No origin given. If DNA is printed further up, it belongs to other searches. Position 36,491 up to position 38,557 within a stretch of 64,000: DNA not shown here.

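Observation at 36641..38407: OLD-family (GajA-like) ATPase-TOPRIM nuclease without a cis UvrD partner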

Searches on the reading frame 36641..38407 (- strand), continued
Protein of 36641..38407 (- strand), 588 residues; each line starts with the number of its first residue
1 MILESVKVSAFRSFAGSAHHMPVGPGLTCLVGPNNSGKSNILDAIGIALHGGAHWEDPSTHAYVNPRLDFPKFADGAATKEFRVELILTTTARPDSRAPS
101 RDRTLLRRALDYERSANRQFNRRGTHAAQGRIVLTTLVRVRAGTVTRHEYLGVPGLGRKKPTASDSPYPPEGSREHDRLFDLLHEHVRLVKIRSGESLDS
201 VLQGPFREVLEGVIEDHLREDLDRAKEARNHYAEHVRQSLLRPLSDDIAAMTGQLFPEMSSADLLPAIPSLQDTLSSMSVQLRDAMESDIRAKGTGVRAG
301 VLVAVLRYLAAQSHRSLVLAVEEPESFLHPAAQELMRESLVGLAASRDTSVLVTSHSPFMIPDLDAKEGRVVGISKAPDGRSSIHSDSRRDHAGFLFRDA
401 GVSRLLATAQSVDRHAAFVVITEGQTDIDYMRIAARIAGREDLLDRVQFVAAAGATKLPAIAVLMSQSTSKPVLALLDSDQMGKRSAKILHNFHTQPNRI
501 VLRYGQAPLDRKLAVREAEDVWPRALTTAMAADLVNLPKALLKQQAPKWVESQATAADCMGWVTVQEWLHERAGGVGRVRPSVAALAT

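Call 56: search_solved_structures(query=A2, max_evalue=0.001, show_alignments=5)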
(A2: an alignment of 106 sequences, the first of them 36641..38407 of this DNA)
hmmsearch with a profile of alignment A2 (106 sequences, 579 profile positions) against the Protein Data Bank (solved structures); distinct sequences matched with E-value up to 0.001: 60.
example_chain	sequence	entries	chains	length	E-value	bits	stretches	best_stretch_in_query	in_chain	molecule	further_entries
6p74_A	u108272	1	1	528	5.8e-20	74.8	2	266-456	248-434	Putative ATP-dependent endonuclease of the OLD family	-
8ee4_A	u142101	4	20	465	5.2e-13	51.8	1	292-353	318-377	PtuA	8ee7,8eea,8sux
8wy4_A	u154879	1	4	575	1.4e-11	47.1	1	1-89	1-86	Endonuclease GajA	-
8jq9_B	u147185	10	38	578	1.5e-11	47.1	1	1-89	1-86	Endonuclease GajA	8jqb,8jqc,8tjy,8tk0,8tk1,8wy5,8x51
8j4t_A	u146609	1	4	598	1.6e-11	46.9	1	1-89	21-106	Endonuclease GajA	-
3qkr_A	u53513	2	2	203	7.2e-11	44.8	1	1-84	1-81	DNA double-strand break repair rad50 ATPase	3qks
1us8_A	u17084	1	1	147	8.4e-11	44.6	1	1-84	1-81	DNA DOUBLE-STRAND BREAK REPAIR RAD50 ATPASE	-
1f2t_A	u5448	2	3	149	8.6e-11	44.5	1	1-84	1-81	RAD50 ABC-ATPASE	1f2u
1ii8_A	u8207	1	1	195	9.2e-11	44.4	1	1-84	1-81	Rad50 ABC-ATPase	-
8sm3_A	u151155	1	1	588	1.2e-10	44.1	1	2-89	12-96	Endonuclease GajA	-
3qku_A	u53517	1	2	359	1.6e-10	43.6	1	1-84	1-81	DNA double-strand break repair rad50 ATPase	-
4nck_A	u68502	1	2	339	1.7e-10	43.6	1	1-84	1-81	DNA double-strand break repair Rad50 ATPase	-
4nci_A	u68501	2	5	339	1.8e-10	43.5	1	1-84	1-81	DNA double-strand break repair Rad50 ATPase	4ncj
3qkt_A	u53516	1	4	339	1.8e-10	43.5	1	1-84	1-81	DNA double-strand break repair rad50 ATPase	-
4nch_A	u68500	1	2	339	1.8e-10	43.5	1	1-84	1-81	DNA double-strand break repair Rad50 ATPase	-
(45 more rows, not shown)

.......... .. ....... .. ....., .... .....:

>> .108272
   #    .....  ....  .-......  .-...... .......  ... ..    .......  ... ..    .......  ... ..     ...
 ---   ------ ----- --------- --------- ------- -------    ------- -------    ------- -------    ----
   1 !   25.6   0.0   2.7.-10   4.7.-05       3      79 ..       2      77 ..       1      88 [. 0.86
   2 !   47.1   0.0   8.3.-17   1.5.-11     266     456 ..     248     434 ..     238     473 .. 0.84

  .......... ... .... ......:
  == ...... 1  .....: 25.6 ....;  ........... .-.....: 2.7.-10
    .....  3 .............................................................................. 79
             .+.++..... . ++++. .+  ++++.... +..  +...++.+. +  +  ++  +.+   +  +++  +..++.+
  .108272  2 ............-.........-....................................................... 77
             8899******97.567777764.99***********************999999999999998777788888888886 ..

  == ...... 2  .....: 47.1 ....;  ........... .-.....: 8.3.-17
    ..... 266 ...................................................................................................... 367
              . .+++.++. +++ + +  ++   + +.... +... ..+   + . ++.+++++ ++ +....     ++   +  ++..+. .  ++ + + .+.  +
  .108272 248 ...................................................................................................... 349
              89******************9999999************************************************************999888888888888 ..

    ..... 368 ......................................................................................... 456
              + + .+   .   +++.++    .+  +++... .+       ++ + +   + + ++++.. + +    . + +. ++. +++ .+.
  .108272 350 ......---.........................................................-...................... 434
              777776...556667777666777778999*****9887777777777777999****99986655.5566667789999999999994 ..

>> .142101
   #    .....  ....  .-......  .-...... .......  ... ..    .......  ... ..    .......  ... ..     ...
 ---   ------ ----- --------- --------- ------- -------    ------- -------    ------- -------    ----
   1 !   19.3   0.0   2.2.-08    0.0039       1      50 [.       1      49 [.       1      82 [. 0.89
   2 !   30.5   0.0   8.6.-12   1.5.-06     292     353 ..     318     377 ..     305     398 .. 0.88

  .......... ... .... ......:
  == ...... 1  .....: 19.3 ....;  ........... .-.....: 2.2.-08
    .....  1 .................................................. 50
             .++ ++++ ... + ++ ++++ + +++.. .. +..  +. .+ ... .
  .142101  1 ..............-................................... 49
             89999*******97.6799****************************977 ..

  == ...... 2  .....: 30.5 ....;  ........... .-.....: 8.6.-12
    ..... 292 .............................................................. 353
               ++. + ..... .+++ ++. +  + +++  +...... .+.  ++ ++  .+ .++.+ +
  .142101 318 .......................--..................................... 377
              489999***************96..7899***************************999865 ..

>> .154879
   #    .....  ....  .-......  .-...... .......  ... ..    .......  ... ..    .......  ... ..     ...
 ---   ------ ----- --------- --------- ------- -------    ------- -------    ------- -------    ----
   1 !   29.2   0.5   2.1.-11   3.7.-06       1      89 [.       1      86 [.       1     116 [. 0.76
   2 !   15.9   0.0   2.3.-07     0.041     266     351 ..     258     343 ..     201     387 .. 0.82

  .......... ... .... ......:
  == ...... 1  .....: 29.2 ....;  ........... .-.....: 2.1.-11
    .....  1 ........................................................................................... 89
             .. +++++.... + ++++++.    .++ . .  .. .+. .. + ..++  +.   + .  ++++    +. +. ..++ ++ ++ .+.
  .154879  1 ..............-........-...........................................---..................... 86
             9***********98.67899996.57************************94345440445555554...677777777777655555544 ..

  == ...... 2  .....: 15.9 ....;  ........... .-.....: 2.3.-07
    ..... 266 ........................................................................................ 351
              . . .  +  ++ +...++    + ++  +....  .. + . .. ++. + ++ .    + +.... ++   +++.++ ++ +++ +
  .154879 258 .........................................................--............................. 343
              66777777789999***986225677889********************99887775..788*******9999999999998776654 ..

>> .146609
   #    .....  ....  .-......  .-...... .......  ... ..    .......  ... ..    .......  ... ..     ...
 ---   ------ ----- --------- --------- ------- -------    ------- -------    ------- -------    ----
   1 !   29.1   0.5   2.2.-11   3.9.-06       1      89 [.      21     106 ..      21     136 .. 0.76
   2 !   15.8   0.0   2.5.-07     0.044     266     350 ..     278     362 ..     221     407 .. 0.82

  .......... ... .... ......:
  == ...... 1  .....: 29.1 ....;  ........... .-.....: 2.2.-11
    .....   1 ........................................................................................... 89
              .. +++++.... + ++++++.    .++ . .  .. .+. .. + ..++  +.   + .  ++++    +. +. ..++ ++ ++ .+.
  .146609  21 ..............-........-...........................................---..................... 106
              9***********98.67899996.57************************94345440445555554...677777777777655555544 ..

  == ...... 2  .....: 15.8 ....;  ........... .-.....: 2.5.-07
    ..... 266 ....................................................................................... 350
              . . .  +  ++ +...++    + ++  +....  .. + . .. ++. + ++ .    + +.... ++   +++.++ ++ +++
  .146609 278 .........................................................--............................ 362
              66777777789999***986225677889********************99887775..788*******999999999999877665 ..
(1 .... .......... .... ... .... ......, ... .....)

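Call 69: search_protein_families(library=pfam, alignment_id=A3, max_evalue=0.00001)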
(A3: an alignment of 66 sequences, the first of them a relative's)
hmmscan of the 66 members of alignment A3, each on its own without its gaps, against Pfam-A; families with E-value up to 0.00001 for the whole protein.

A. member 1, L005:4582-5775:+ (397 aa): 2 families
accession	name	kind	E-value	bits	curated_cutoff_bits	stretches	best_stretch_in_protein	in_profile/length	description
PF02371.22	Transposase_20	-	3e-22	79.2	21.3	1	208-292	3-86/87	Transposase IS116/IS110/IS902 family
PF01548.23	DEDD_Tnp_IS110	-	1e-14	55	29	1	22-141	25-151/155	Transposase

B. families by the number of members that match (of 66 scanned): 68 families (the first 25 are shown)
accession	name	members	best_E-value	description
PF13245.12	AAA_19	11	7.5e-32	AAA domain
PF13604.12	AAA_30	9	4.1e-33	AAA domain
PF13538.12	UvrD_C_2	9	3.9e-14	UvrD-like helicase C-terminal domain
PF00580.27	UvrD-helicase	8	2.7e-57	UvrD/REP helicase N-terminal domain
PF13361.12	UvrD_C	7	6.1e-32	UvrD-like helicase C-terminal domain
PF12705.13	PDDEXK_1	7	4.5e-24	PD-(D/E)XK nuclease superfamily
PF04851.21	ResIII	6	2.8e-12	Type III restriction enzyme, res subunit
PF01555.25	N6_N4_Mtase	5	1e-32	DNA methylase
PF13086.12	AAA_11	3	1.8e-14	AAA domain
PF01443.25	Viral_helicase1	3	8.2e-12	Viral superfamily 1 RNA helicase core domain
PF00330.25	Aconitase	2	4.8e-164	Aconitase family (aconitate hydratase)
PF13292.11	DXP_synthase_N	2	4.3e-102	1-deoxy-D-xylulose-5-phosphate synthase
PF02779.29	Transket_pyr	2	5.3e-45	Transketolase, pyrimidine binding domain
PF00694.25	Aconitase_C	2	3.6e-44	Aconitase C-terminal domain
PF18741.7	MTES_1575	2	7.2e-35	REase_MTES_1575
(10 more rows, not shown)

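Call 79: search_dna_similar(query=window:36641-38407:-, collection=plasmids, mode=protein, max_rows=12)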
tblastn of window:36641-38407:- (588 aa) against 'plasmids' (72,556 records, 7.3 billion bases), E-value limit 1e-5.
Records with a match: 94; places in all: 94; records where one place covers at least 80% of the query: 1.
Best place of each record, by identity: <60% 94.
By first word of the organism name: Klebsiella 38; Escherichia 22; Salmonella 10; Raoultella 6; Rhodococcus 2; Exiguobacterium 1; Janthinobacterium 1; Pseudomonas 1; Citricoccus 1; Cupriavidus 1; and 11 more.
By predicted mobility (MOB-suite, as given by PLSDB): conjugative 72; non-mobilizable 15; mobilizable 7.
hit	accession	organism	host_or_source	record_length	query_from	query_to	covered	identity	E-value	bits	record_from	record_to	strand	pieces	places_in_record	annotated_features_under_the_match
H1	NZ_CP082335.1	Exiguobacterium acetylicum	water,Urban freshwater pond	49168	3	488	83%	22.1%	9e-10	69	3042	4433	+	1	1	AAA family ATPase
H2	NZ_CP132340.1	Janthinobacterium sp. J1-1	pure culture,Mixed solution of sediment ...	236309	11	440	73%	23.7%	5e-7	61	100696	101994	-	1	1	ATP-binding protein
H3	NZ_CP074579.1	Pseudomonas syringae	Medicago sativa,plant stem,plant stem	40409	1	358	61%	23.6%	2e-7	62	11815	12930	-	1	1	ATP-binding protein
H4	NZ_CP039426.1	Citricoccus sp. SGAir0253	whole organism,air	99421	240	561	55%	25.5%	1e-6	59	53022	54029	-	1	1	ATP-dependent endonuclease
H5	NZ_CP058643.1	Rhodococcus sp. ZPP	cell culture,soil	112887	256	561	52%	25.8%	8e-7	60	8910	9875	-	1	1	AAA family ATPase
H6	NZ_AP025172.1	Cupriavidus sp. P-10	-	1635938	169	480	53%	24.8%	3e-9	68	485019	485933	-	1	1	none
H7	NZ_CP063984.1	Escherichia coli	cell culture,LAB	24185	264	507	41%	25.6%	7e-6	57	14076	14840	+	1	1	AAA family ATPase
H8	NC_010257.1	Escherichia coli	-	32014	264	507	41%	25.2%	9e-6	57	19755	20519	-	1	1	AAA family ATPase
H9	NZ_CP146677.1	Escherichia coli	-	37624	264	507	41%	25.2%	9e-6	57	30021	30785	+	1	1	AAA family ATPase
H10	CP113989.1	Salmonella enterica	Homo sapiens,human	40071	264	507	41%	25.2%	9e-6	57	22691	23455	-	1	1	AAA family ATPase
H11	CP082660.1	Salmonella enterica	Chicken legs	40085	264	507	41%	25.2%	9e-6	57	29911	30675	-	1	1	ATP-binding protein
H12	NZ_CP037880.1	Salmonella enterica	Homo sapiens,stool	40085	264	507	41%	25.2%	9e-6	57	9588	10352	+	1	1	AAA family ATPase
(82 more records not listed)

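Call 93: search_protein_families(library=phrogs, proteins=[window:36641-38407:-], max_evalue=0.01)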
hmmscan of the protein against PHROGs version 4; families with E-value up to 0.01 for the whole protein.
window:36641-38407:- (588 aa): 9 families
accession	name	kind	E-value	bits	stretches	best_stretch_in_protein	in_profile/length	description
phrog_4747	-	unknown function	4.7e-35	122.7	2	221-487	224-508/610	-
phrog_3940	-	unknown function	5.7e-12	46.2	1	313-368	252-306/537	-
phrog_8323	-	unknown function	6.4e-10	39.2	2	1-50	49-96/623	-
phrog_9802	-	unknown function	2e-06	28.1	0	1-46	3-46/438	-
phrog_14430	-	unknown function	3.9e-06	27.3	1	309-365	332-386/444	-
phrog_1499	-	unknown function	0.00036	20.9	1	24-53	24-53/427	-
phrog_7507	-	unknown function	0.00091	19.6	0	3-47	4-46/483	-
phrog_19212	-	unknown function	0.0041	16.8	0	303-377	347-425/550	-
phrog_21420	-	unknown function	0.0053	16.3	0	284-364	497-573/654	-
